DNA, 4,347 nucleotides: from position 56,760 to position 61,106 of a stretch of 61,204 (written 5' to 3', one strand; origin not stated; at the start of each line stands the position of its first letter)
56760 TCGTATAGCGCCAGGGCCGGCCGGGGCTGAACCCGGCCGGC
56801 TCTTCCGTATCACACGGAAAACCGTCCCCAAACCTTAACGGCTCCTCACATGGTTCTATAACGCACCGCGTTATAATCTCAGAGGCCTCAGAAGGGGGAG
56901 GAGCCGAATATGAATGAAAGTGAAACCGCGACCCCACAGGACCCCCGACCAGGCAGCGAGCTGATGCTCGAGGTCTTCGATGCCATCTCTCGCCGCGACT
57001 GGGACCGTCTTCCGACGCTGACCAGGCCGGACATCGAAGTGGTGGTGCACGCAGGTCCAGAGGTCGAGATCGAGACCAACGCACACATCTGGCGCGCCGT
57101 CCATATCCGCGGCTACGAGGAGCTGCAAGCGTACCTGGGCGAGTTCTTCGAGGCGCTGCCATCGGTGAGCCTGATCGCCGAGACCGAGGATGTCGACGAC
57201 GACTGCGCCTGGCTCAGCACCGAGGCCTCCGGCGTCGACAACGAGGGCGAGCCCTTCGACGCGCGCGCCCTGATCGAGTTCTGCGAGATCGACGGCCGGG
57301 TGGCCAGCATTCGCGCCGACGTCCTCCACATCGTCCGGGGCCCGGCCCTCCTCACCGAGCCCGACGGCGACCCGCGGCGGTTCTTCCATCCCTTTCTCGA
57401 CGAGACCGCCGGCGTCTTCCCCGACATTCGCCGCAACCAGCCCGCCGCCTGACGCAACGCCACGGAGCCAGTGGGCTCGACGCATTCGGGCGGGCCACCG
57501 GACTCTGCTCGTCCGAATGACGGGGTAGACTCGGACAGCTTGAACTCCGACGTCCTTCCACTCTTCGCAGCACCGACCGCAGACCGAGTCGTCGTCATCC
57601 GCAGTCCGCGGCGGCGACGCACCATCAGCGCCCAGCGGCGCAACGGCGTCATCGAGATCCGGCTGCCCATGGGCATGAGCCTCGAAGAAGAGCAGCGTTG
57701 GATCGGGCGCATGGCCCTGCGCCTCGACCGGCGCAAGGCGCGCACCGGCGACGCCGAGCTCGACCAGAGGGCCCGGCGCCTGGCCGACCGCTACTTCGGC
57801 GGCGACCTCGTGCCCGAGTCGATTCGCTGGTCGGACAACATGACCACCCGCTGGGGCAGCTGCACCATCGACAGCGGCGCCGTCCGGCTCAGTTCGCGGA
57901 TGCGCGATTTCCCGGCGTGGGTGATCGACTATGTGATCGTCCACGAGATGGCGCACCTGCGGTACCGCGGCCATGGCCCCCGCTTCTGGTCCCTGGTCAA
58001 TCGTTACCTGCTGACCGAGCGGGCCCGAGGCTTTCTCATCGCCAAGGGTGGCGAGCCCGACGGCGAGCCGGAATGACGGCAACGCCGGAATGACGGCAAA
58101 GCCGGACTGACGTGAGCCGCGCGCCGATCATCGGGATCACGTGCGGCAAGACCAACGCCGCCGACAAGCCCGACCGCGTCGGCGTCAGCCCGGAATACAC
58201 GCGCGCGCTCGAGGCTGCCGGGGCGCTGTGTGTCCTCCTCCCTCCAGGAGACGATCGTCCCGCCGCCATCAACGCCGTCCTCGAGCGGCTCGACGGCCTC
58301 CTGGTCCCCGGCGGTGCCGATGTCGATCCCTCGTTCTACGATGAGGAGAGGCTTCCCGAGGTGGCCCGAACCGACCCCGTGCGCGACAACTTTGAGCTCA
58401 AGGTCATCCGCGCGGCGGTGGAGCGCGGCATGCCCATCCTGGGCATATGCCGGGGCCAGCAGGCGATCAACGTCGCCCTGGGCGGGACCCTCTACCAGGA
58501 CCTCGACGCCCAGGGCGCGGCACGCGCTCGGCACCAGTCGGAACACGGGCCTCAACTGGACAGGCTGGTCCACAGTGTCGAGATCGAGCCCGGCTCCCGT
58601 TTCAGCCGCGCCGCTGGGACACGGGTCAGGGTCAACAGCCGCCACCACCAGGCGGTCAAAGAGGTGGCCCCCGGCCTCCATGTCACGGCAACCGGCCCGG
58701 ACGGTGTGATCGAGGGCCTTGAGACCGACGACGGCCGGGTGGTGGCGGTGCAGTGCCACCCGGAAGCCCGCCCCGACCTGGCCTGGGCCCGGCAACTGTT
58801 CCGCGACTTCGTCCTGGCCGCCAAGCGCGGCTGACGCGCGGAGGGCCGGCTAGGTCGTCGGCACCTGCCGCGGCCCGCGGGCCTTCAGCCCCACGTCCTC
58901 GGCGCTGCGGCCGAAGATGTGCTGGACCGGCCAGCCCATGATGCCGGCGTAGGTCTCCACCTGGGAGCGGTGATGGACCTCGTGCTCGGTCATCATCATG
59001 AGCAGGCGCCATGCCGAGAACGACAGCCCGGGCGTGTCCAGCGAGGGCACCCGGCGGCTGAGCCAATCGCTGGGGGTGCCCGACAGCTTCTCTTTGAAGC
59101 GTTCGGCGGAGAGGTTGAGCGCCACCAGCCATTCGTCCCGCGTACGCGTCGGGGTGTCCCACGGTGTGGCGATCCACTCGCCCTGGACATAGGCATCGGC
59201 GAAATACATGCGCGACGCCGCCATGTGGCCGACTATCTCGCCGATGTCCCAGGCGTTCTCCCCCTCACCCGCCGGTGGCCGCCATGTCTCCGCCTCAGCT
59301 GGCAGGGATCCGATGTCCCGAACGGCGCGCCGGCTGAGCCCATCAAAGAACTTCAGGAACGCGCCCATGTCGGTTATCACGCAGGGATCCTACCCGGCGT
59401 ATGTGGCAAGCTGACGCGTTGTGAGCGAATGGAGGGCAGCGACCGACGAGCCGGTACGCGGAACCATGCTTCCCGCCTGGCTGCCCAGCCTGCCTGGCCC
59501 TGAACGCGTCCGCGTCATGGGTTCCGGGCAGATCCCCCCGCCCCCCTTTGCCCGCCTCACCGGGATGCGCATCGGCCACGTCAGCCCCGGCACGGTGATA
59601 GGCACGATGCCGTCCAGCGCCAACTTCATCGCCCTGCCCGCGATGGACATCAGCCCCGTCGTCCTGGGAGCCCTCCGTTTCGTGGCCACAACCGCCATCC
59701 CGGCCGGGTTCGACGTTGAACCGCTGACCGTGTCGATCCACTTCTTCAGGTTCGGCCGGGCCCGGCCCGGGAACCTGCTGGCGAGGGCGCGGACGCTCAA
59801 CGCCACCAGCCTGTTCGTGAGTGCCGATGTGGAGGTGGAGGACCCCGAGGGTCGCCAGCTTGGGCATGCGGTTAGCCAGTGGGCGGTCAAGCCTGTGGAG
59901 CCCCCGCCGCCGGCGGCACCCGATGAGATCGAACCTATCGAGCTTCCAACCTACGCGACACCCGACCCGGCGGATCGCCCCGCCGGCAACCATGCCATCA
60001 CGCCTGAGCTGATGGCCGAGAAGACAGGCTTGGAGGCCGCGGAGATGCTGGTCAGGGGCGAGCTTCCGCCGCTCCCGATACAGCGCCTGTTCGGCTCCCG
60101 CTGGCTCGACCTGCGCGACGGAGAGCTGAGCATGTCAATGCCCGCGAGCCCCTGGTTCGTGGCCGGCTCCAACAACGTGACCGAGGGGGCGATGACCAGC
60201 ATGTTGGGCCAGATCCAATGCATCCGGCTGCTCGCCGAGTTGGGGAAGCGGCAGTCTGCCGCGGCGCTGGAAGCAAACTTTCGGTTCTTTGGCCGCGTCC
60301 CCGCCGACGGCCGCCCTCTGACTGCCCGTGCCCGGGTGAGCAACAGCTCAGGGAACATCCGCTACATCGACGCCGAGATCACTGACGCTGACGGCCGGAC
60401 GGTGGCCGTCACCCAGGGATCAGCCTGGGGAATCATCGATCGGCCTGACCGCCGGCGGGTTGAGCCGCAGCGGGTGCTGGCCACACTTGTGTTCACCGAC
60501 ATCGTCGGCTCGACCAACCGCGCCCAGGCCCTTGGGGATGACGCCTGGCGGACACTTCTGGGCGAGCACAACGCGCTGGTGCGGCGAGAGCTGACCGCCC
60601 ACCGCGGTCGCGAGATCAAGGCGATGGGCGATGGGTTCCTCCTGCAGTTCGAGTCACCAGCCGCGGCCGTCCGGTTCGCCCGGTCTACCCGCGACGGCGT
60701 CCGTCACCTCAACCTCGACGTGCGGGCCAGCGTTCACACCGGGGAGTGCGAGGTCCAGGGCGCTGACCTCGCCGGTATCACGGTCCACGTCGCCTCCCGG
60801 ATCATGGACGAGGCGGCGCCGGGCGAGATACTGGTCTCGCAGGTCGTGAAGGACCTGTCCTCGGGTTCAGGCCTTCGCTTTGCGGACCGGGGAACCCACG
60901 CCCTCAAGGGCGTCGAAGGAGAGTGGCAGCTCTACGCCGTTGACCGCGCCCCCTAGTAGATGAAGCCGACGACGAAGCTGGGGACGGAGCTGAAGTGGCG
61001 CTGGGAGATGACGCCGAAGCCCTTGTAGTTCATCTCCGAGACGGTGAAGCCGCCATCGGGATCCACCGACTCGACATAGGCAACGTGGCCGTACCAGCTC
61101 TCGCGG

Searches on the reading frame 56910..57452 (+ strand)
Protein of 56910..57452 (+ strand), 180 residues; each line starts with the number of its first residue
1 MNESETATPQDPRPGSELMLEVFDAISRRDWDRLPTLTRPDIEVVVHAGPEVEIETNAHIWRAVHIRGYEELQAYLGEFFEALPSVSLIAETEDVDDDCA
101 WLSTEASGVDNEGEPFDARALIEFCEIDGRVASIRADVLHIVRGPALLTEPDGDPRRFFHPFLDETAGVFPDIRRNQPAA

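Call 15: search_protein_families(library=pfam, proteins=[window:56910-57452:+], max_evalue=0.0001)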
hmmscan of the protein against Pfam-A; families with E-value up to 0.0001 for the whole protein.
window:56910-57452:+ (180 aa): 1 family
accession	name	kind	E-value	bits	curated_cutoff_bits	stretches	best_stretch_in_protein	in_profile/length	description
PF12680.13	SnoaL_2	-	1.3e-07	32.5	27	1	21-133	3-101/102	SnoaL-like domain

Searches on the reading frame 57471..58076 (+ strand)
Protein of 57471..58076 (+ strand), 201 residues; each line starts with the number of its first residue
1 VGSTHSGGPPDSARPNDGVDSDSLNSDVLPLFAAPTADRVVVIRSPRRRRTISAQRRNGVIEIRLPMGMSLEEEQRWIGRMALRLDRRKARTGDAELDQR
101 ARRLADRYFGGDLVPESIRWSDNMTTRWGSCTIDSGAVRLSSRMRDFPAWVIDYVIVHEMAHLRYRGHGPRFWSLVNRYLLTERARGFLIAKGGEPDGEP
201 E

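Call 15: search_protein_families(library=pfam, proteins=[window:57471-58076:+], max_evalue=0.0001)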
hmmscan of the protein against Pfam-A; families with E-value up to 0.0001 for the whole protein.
window:57471-58076:+ (201 aa): 2 families
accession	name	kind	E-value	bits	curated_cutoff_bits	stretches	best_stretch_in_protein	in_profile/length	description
PF01863.23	YgjP-like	-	2.2e-23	83.8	26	1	116-180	132-194/207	YgjP-like, metallopeptidase domain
PF10263.15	SprT-like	-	3.9e-08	33.6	25.6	1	102-177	6-93/108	SprT-like family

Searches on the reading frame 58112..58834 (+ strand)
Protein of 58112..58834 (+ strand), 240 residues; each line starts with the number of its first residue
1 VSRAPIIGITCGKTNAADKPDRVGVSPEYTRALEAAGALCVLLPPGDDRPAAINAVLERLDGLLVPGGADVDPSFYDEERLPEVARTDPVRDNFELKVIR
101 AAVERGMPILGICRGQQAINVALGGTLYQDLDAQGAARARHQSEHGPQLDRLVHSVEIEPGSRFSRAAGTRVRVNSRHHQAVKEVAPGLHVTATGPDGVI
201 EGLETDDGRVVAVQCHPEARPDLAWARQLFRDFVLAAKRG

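Call 15: search_protein_families(library=pfam, proteins=[window:58112-58834:+], max_evalue=0.0001)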
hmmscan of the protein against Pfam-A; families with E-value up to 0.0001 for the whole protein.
window:58112-58834:+ (240 aa): 2 families
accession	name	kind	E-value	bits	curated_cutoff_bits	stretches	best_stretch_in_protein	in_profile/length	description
PF07722.19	Peptidase_C26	-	2.5e-62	211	20.5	1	5-218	1-219/219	Peptidase C26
PF00117.34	GATase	-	2e-19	70.4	22.8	1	93-234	59-188/190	Glutamine amidotransferase class-I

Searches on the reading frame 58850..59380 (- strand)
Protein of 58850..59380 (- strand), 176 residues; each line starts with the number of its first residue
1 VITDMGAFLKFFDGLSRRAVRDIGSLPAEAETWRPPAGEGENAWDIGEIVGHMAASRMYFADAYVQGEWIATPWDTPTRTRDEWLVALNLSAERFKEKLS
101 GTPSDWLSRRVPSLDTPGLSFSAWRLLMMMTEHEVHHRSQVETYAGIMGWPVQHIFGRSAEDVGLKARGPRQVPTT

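Call 15: search_protein_families(library=pfam, proteins=[window:58850-59380:-], max_evalue=0.0001)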
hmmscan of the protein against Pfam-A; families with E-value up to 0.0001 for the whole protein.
window:58850-59380:- (176 aa): 2 families
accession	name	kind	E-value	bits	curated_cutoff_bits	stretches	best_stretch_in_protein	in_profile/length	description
PF12867.12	DinB_2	-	3.5e-09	37.6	24.8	1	23-141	13-128/128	DinB superfamily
PF05163.17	DinB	-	2.4e-07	31.3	23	1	19-152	19-149/165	DinB family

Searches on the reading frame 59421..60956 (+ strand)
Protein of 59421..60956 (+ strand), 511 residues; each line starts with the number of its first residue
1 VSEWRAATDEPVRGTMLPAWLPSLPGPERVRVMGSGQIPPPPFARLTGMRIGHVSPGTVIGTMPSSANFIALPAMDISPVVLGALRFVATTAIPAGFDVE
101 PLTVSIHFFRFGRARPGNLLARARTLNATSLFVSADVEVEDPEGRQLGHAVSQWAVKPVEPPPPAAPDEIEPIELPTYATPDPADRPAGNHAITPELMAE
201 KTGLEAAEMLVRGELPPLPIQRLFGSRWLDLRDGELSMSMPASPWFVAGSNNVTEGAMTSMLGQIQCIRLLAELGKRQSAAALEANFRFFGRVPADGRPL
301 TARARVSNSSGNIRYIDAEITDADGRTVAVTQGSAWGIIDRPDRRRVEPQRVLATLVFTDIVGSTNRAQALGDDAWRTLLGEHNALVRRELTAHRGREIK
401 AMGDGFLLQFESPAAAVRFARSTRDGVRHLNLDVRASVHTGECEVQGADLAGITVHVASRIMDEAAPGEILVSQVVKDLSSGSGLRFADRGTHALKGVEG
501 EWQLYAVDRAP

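Call 15: search_protein_families(library=pfam, proteins=[window:59421-60956:+], max_evalue=0.0001)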
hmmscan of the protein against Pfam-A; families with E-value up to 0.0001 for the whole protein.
window:59421-60956:+ (511 aa): 2 families
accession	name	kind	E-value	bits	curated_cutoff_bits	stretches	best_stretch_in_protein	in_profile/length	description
PF00211.25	Guanylate_cyc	-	2.7e-11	43.8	21.9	1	354-507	9-181/183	Adenylate and Guanylate cyclase catalytic domain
PF03061.28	4HBT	-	3.3e-05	24.6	20.6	0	270-329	20-79/79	Thioesterase superfamily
